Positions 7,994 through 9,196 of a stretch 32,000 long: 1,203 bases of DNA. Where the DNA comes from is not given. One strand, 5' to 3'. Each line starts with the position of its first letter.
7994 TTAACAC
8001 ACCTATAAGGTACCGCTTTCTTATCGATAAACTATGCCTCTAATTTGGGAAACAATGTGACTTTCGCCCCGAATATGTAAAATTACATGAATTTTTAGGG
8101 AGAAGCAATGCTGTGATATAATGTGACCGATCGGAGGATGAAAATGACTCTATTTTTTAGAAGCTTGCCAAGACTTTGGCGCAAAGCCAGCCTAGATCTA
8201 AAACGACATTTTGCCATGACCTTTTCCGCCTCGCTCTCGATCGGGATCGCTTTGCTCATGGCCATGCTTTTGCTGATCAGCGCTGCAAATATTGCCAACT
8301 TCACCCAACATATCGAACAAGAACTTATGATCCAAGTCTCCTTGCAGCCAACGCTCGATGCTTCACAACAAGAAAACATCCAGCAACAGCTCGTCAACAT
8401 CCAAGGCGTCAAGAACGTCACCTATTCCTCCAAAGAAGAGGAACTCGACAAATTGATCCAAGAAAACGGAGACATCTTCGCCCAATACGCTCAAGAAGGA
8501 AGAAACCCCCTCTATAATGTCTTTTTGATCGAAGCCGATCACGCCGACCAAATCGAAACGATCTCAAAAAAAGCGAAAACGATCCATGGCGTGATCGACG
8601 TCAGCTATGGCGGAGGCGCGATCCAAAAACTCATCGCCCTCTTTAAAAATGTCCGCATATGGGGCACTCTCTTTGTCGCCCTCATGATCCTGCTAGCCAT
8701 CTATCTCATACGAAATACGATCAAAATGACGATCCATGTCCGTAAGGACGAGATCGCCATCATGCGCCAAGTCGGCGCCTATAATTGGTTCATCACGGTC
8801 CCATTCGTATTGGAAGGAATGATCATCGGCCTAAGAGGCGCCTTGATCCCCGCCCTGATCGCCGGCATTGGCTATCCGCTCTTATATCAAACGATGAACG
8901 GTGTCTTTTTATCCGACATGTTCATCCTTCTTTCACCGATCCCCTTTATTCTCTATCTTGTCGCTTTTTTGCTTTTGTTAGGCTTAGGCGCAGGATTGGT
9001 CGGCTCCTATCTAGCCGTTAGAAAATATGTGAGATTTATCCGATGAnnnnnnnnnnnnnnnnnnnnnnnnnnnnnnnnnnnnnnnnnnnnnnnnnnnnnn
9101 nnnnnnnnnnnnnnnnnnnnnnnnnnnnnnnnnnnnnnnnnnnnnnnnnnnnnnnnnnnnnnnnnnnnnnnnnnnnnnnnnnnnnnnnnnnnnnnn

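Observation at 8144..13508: Extra FtsX paralog plus coiled-coil M23 peptidase inserted ahead of ftsEX: two permeases, one ATPase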

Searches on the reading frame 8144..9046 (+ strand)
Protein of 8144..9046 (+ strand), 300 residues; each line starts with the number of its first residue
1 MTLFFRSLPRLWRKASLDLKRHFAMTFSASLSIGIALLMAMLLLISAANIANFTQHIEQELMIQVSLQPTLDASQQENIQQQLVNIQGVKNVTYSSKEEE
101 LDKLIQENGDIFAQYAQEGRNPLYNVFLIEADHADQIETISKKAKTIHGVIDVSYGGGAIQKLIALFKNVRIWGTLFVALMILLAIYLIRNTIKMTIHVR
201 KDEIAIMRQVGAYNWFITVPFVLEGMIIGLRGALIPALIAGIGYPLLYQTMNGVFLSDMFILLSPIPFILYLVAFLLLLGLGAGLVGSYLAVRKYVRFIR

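Call 3: search_protein_families(library=pfam, proteins=[window:8144-9046:+], max_evalue=0.01)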
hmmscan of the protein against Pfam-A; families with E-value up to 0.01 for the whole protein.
window:8144-9046:+ (300 aa): 2 families
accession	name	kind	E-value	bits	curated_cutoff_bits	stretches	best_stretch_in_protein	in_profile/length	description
PF18075.7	FtsX_ECD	-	2e-17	64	23.5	1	63-153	3-96/96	FtsX extracellular domain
PF02687.27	FtsX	-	1.1e-11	45.3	25.5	1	176-294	2-118/120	FtsX-like permease C-terminal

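Call 4: search_protein_families(library=ncbifam, proteins=[window:8144-9046:+], max_evalue=0.01)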
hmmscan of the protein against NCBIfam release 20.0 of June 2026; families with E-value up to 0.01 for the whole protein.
window:8144-9046:+ (300 aa): 7 families
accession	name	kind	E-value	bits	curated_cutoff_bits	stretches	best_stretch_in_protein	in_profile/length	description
NF038347.1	FtsX_Gpos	exception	7.1e-86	288.2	225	1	6-296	2-295/296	permease-like cell division protein FtsX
TIGR00439.2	FtsX_Gneg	equivalog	5.4e-50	170.2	255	1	11-297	4-292/292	permease-like cell division protein FtsX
NF038346.1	FtsX_actino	exception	1.6e-35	122.9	250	1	18-297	11-307/308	permease-like cell division protein FtsX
TIGR02213.1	lolE_release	exception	7e-07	28.4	540.35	1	170-240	262-335/411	lipoprotein-releasing ABC transporter permease subunit LolE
NF008357.0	PRK11146.1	exception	7.8e-07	28.2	439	1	176-240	274-338/414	lipoprotein-releasing ABC transporter permease subunit LolE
TIGR02212.1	lolCE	equivalog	9.5e-07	28.1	362.45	1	167-239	259-334/411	lipoprotein-releasing ABC transporter permease subunit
NF001194.0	PRK00159.1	equivalog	0.003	17.7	102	1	171-231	31-85/87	cell division protein CrgA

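Call 9: find_homologous_proteins(query=window:8144-9046:+, max_evalue=1e-10)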
Query window:8144-9046:+ (300 aa): 183 proteins with E <= 1e-10 among 7108 candidates; the best 120 are listed.
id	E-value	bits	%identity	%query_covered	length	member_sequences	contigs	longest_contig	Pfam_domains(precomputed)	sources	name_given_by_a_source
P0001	7.8e-187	637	100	100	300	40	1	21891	PF02687.28,PF18075.9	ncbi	-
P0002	4.9e-140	484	75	100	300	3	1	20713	PF02687.28,PF18075.9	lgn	-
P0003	8.7e-119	414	62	100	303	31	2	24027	PF02687.28,PF18075.9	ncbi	ncbi:permease-like cell division protein FtsX, partial [uncultured Dubosiella sp.]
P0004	5.1e-118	412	60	100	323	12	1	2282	PF02687.28,PF18075.9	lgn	-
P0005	2.2e-109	383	57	100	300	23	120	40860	PF02687.28,PF18075.9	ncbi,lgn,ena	-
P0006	1.6e-103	364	57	100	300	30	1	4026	PF02687.28,PF18075.9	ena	-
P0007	1.7e-102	361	55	100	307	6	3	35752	PF02687.28,PF18075.9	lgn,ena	-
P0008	1.9e-102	360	55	100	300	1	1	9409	PF02687.28,PF18075.9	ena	-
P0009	4.1e-102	359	55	100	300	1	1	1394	PF02687.28,PF18075.9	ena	-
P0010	7.7e-102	358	55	100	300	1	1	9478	PF02687.28,PF18075.9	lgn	-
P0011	1.4e-101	358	55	100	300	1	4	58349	PF02687.28,PF18075.9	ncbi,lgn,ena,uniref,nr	ncbi:permease-like cell division protein FtsX [uncultured Holdemanella sp.]|uniref:permease-like cel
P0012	2.4e-101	357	53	100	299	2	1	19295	PF02687.28,PF18075.9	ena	-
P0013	2.7e-101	357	55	100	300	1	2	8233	PF02687.28,PF18075.9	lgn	-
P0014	4.6e-101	356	55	100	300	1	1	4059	PF02687.28,PF18075.9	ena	-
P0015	6.2e-101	355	55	100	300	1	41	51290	PF02687.28,PF18075.9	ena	-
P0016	7.2e-101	355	55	100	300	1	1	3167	PF02687.28,PF18075.9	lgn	-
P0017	7.3e-101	355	55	100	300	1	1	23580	PF02687.28,PF18075.9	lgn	-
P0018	7.7e-101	355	54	100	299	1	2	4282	PF02687.28,PF18075.9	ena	-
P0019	9.1e-101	355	55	100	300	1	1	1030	PF02687.28,PF18075.9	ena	-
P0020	9.2e-101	355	52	100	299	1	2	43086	PF02687.28,PF18075.9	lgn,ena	-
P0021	1.5e-100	354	55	100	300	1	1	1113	PF02687.28,PF18075.9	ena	-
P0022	1.6e-100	354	54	100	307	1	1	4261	PF02687.28,PF18075.9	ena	-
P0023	1.6e-100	354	55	100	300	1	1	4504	PF02687.28,PF18075.9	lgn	-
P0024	2.2e-100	354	55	100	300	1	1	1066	PF02687.28,PF18075.9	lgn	-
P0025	2.5e-100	353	55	100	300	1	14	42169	PF02687.28,PF18075.9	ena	-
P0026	2.7e-100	353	54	100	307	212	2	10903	PF02687.28,PF18075.9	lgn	-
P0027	2.8e-100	353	55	100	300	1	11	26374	PF02687.28,PF18075.9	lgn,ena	-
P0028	2.9e-100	353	55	100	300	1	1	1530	PF02687.28,PF18075.9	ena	-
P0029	4.4e-100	353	55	100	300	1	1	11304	PF02687.28,PF18075.9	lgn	-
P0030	1.1e-99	351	54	100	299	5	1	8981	PF02687.28,PF18075.9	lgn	-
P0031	1.2e-99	351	54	100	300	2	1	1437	PF02687.28,PF18075.9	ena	-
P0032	1.4e-99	351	53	100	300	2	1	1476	PF02687.28,PF18075.9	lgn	-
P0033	6.5e-99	349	51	100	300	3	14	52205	PF02687.28,PF18075.9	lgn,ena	-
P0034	1.5e-98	348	53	100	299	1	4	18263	PF02687.28,PF18075.9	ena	-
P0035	3.8e-98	346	52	100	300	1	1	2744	PF02687.28,PF18075.9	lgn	-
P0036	4.6e-98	346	52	100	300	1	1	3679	PF02687.28,PF18075.9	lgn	-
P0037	7.6e-98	345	54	100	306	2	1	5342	PF02687.28,PF18075.9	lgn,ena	-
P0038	1.1e-97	345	53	100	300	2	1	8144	PF02687.28,PF18075.9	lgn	-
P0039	1.5e-97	344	51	100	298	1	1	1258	PF02687.28,PF18075.9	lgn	-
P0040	2.1e-97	344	53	100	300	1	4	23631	PF02687.28,PF18075.9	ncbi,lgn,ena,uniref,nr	ncbi:permease-like cell division protein FtsX [Faecalibaculum rodentium]|uniref:permease-like cell d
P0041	2.6e-97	344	53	100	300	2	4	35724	PF02687.28,PF18075.9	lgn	-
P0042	3.6e-97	343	53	100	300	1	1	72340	PF02687.28,PF18075.9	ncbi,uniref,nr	ncbi:permease-like cell division protein FtsX [Faecalibaculum rodentium]|uniref:Cell division protei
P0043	4.2e-97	343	53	100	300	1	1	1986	PF02687.28,PF18075.9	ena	-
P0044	4.7e-97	343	53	100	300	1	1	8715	PF02687.28,PF18075.9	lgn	-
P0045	6.3e-97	342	53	100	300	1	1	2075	PF02687.28,PF18075.9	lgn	-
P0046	6.4e-97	342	53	100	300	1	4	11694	PF02687.28,PF18075.9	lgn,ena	-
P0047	6.7e-97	342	53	100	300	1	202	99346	PF02687.28,PF18075.9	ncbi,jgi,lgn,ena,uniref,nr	ncbi:permease-like cell division protein FtsX [Faecalibaculum rodentium]|jgi:cell division transport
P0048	7.4e-97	342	53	100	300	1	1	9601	PF02687.28,PF18075.9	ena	-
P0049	7.7e-97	342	53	100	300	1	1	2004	PF02687.28,PF18075.9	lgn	-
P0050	7.8e-97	342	51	100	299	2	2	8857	PF02687.28,PF18075.9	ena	-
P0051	8.7e-97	342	53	100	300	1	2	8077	PF02687.28,PF18075.9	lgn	-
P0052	8.8e-97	342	53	100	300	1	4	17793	PF02687.28,PF18075.9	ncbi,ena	-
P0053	1.0e-96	342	53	99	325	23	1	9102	PF02687.28,PF18075.9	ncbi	-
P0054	1.2e-96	341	53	100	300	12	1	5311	PF02687.28,PF18075.9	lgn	-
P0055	1.2e-96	341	53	100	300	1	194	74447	PF02687.28,PF18075.9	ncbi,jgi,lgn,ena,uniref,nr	ncbi:permease-like cell division protein FtsX [Faecalibaculum rodentium]|jgi:cell division transport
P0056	1.3e-96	341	53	100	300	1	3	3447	PF02687.28,PF18075.9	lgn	-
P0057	1.3e-96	341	53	100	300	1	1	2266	PF02687.28,PF18075.9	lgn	-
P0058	1.4e-96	341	52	100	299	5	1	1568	PF02687.28,PF18075.9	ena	-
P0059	1.5e-96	341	53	100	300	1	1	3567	PF02687.28,PF18075.9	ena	-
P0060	1.6e-96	341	53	100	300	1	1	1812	PF02687.28,PF18075.9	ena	-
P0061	1.9e-96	341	53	100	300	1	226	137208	PF02687.28,PF18075.9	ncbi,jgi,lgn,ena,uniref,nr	ncbi:permease-like cell division protein FtsX [Faecalibaculum rodentium]|uniref:permease-like cell d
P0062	1.9e-96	341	50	100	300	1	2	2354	PF02687.28,PF18075.9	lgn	-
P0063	2.0e-96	341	53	100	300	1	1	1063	PF02687.28,PF18075.9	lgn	-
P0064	2.0e-96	341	53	100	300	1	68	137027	PF02687.28,PF18075.9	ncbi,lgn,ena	-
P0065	2.1e-96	341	53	100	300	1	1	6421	PF02687.28,PF18075.9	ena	-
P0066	2.3e-96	340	53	100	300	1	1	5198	PF02687.28,PF18075.9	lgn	-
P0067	2.4e-96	340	53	99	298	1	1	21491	PF02687.28,PF18075.9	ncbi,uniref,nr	ncbi:permease-like cell division protein FtsX [Faecalibaculum rodentium]|uniref:permease-like cell d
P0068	2.8e-96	340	53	100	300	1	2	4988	PF02687.28,PF18075.9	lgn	-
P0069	2.9e-96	340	53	100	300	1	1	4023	PF02687.28,PF18075.9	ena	-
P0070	3.2e-96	340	53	100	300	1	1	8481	PF02687.28,PF18075.9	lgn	-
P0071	3.3e-96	340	53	100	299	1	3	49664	PF02687.28,PF18075.9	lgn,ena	-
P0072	3.5e-96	340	52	100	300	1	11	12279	PF02687.28,PF18075.9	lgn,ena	-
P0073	3.5e-96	340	53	100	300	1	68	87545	PF02687.28,PF18075.9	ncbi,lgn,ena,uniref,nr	ncbi:permease-like cell division protein FtsX [Faecalibaculum rodentium]|uniref:permease-like cell d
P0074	3.8e-96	340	53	100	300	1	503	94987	PF02687.28,PF18075.9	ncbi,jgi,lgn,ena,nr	ncbi:permease-like cell division protein FtsX [Faecalibaculum rodentium]|jgi:cell division transport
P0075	4.1e-96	340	53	100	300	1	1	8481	PF02687.28,PF18075.9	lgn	-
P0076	4.1e-96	340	53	100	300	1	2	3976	PF02687.28,PF18075.9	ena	-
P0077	4.1e-96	340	53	100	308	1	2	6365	PF02687.28,PF18075.9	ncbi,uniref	ncbi:permease-like cell division protein FtsX, partial [Faecalibaculum rodentium]|uniref:permease-li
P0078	4.4e-96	340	52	100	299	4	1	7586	PF02687.28,PF18075.9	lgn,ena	-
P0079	4.6e-96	339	52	100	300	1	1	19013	PF02687.28,PF18075.9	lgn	-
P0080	5.2e-96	339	53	100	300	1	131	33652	PF02687.28,PF18075.9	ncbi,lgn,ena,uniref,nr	ncbi:permease-like cell division protein FtsX [Faecalibaculum rodentium]|uniref:permease-like cell d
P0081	6.3e-96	339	52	100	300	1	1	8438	PF02687.28,PF18075.9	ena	-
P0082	6.6e-96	339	52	100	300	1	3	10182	PF02687.28,PF18075.9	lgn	-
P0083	6.9e-96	339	53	100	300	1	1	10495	PF02687.28,PF18075.9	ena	-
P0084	7.8e-96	339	52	100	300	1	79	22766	PF02687.28,PF18075.9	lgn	-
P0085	8.2e-96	339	53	100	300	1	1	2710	PF02687.28,PF18075.9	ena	-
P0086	9.0e-96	339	52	100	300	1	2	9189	PF02687.28,PF18075.9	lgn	-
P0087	9.1e-96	339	53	100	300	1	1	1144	PF02687.28,PF18075.9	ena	-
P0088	1.2e-95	338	52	100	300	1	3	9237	PF02687.28,PF18075.9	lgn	-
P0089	1.2e-95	338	53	100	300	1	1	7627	PF02687.28,PF18075.9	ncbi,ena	-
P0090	1.3e-95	338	52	100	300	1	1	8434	PF02687.28,PF18075.9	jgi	-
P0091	1.3e-95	338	52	100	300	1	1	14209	PF02687.28,PF18075.9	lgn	-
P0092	1.4e-95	338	52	100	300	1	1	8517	PF02687.28,PF18075.9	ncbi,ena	-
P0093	1.4e-95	338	52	100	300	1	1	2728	PF02687.28,PF18075.9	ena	-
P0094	1.9e-95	337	52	100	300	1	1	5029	PF02687.28,PF18075.9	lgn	-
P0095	2.0e-95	337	52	100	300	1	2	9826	PF02687.28,PF18075.9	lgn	-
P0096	2.0e-95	337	52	100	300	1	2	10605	PF02687.28,PF18075.9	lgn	-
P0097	2.6e-95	337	53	100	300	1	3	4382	PF02687.28,PF18075.9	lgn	-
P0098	4.8e-95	336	53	100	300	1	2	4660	PF02687.28,PF18075.9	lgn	-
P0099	6.1e-95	336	52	100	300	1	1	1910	PF02687.28,PF18075.9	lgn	-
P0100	8.1e-95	335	52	100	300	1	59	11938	PF02687.28,PF18075.9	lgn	-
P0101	1.2e-94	335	52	100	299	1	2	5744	PF02687.28,PF18075.9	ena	-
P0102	1.5e-94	335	52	100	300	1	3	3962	PF02687.28,PF18075.9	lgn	-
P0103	2.2e-94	334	52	100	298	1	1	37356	PF02687.28,PF18075.9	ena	-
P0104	5.7e-94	333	52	100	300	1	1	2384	PF02687.28,PF18075.9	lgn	-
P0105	7.5e-94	332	52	100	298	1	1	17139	PF02687.28,PF18075.9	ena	-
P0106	1.1e-93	332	51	100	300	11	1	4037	PF02687.28,PF18075.9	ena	-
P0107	1.8e-93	331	51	100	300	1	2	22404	PF02687.28,PF18075.9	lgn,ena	-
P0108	1.9e-93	331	54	94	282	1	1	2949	PF02687.28,PF18075.9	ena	-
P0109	7.0e-93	329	52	99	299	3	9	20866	PF02687.28,PF18075.9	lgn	-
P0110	1.8e-92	328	54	95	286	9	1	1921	PF02687.28,PF18075.9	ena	-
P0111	3.3e-92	327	51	99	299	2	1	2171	PF02687.28,PF18075.9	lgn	-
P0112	1.6e-91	325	51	100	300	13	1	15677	PF02687.28,PF18075.9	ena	-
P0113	2.7e-91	324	50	100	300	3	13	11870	PF02687.28,PF18075.9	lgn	-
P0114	2.9e-91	324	50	100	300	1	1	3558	PF02687.28,PF18075.9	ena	-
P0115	6.7e-91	323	52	100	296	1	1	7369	PF02687.28,PF18075.9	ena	-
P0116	7.6e-90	319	51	99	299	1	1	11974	PF02687.28,PF18075.9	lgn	-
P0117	5.5e-89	316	49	100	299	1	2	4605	PF02687.28,PF18075.9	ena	-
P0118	1.5e-88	315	47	99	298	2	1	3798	PF02687.28,PF18075.9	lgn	-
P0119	6.0e-88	313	49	100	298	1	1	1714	PF02687.28,PF18075.9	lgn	-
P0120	2.8e-87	311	51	96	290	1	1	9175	PF02687.28,PF18075.9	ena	-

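Call 11: find_related_loci(query=A1, collection=genome_contigs, flank=7000)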
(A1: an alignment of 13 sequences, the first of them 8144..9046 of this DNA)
Query A1 (300 aa) in genome_contigs; peptide patterns used: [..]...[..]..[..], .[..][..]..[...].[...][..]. (x = any residue, [..] = any of these).
87 stretches matched a pattern; 29 encode a relative of the query (tblastn E <= 1e-3); 29 distinct loci.
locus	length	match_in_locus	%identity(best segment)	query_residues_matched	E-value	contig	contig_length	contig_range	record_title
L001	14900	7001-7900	62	1-300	7e-129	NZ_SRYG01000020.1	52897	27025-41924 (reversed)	Dubosiella muris strain NM09_H32 NODE_20_length_52897_cov_1244.512774, whole genome shotgun sequence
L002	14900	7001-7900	60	1-300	7e-128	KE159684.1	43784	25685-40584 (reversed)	Firmicutes bacterium M10-2 genomic scaffold acPFH-supercont1.12, whole genome shotgun sequence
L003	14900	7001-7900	58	1-300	5e-120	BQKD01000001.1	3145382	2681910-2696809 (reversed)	Erysipelotrichaceae bacterium OPF54 DNA, sequence1, whole genome shotgun sequence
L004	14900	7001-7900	54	1-300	4e-113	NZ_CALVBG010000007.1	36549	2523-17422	MAG: uncultured Faecalicoccus sp. isolate BRZ_SB__bin130 BRZ_SB__NODE_1578_length_36549_cov_6.900197, whole genome shotg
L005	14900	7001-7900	55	1-300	4e-113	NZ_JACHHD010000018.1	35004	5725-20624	Faecalicoccus acidiformans strain DSM 26963 Ga0415236_18, whole genome shotgun sequence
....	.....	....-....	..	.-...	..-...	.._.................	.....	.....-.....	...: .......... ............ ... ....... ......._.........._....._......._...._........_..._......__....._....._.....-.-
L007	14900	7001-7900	56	1-300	2e-112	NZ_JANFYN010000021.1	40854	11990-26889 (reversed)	Holdemanella sp. MSK.7.32 KGGEEPME_21, whole genome shotgun sequence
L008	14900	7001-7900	55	1-300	2e-112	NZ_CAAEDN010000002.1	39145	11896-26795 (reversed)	MAG: uncultured Holdemanella sp. isolate HGM09869, whole genome shotgun sequence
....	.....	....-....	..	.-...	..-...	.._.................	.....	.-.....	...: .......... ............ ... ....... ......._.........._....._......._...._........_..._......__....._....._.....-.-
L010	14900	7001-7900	55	1-300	3e-111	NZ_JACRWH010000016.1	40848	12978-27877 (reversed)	Holdemanella hominis strain L34 G9_D3_34_ctg0016, whole genome shotgun sequence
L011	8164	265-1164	55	1-300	7e-111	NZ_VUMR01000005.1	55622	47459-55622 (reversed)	Holdemanella porci strain LKV-472-APC-3 seq5, whole genome shotgun sequence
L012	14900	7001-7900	54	1-300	2e-110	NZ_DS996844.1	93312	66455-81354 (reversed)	Holdemanella biformis DSM 3989 Scfld8, whole genome shotgun sequence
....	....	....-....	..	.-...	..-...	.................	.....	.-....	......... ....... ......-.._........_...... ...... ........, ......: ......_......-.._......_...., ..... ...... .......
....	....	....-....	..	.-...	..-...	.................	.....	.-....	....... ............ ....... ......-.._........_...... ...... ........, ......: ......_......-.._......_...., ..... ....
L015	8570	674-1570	51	1-300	1e-104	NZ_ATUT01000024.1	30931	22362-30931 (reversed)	Faecalicoccus pleomorphus DSM 20574 G413DRAFT_scaffold00024.24_C, whole genome shotgun sequence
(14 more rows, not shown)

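Call 19: find_encoding_contigs(protein=window:8144-9046:+, flank=3000, max_places=2)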
Protein window:8144-9046:+ (300 aa): 13 contigs read that carry it; 2 places shown.
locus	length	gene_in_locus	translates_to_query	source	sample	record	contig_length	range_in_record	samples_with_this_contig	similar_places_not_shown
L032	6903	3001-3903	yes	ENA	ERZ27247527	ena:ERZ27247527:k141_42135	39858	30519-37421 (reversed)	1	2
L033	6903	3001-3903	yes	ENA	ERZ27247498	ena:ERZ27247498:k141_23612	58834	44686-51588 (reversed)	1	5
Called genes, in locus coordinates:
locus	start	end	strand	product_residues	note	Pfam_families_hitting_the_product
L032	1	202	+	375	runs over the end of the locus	PF03193:RsgA_GTPase (weak), PF00735:Septin, PF01926:MMR_HSR1, PF04548:AIG1, PF05128:DUF697 (weak)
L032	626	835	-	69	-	-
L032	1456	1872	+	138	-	PF11070:DUF2871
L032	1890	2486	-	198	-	-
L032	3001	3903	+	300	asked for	PF18075:FtsX_ECD, PF02687:FtsX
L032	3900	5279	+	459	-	PF06785:UPF0242 (faint), PF10186:ATG14 (faint), PF24568:CC_PcsB, PF01551:Peptidase_M23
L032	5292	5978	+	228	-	PF00005:ABC_tran, PF13304:AAA_21 (faint)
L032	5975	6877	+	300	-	PF18075:FtsX_ECD, PF02687:FtsX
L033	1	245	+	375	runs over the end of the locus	PF03193:RsgA_GTPase (weak), PF00735:Septin, PF01926:MMR_HSR1, PF04548:AIG1, PF05128:DUF697 (weak)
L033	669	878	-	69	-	-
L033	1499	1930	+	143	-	PF11070:DUF2871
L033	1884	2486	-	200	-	-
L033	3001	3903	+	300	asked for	PF18075:FtsX_ECD, PF02687:FtsX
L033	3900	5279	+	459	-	PF06785:UPF0242 (faint), PF10186:ATG14 (faint), PF24568:CC_PcsB, PF01551:Peptidase_M23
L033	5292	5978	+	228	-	PF00005:ABC_tran, PF13304:AAA_21 (faint)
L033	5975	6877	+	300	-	PF18075:FtsX_ECD, PF02687:FtsX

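Call 31: search_solved_structures(query=window:8144-9046:+, max_evalue=0.001)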
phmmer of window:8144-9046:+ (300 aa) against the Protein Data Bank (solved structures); distinct sequences matched with E-value up to 0.001: 13.
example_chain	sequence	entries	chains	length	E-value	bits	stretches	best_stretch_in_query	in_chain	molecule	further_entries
8idb_C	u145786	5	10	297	5.5e-18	68.5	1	23-297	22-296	Cell division protein FtsX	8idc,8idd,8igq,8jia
8ymc_C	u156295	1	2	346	5.3e-17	65.3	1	12-294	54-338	Cell division protein FtsX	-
8hd0_C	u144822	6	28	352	5.6e-17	65.2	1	12-294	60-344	Cell division protein FtsX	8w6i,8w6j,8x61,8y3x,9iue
8tzj_C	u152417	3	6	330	2.3e-14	56.7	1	29-297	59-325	Cell division protein FtsX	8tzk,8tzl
6mk7_A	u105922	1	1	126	2.2e-12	50.1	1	74-157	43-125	Cell division protein FtsX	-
8i6o_A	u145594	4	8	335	4.6e-12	49.1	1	25-297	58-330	Cell division protein FtsX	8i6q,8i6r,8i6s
6he6_A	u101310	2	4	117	2.9e-11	46.5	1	72-153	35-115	Cell division protein FtsX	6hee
6hfx_B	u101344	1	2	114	2.9e-11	46.5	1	73-153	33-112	Cell division protein FtsX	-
9o9x_C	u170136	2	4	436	4.2e-05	26.3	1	173-281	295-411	ABC transporter permease YtrF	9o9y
9w2w_A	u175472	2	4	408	0.00037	23.2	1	172-276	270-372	LolF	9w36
9w35_A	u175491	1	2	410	0.00038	23.2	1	172-276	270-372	LolF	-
9w37_A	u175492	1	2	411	0.00038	23.1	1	172-276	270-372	LolF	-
9rli_E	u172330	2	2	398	0.00079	22.1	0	174-244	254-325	Lipoprotein-releasing system transmembrane protein LolE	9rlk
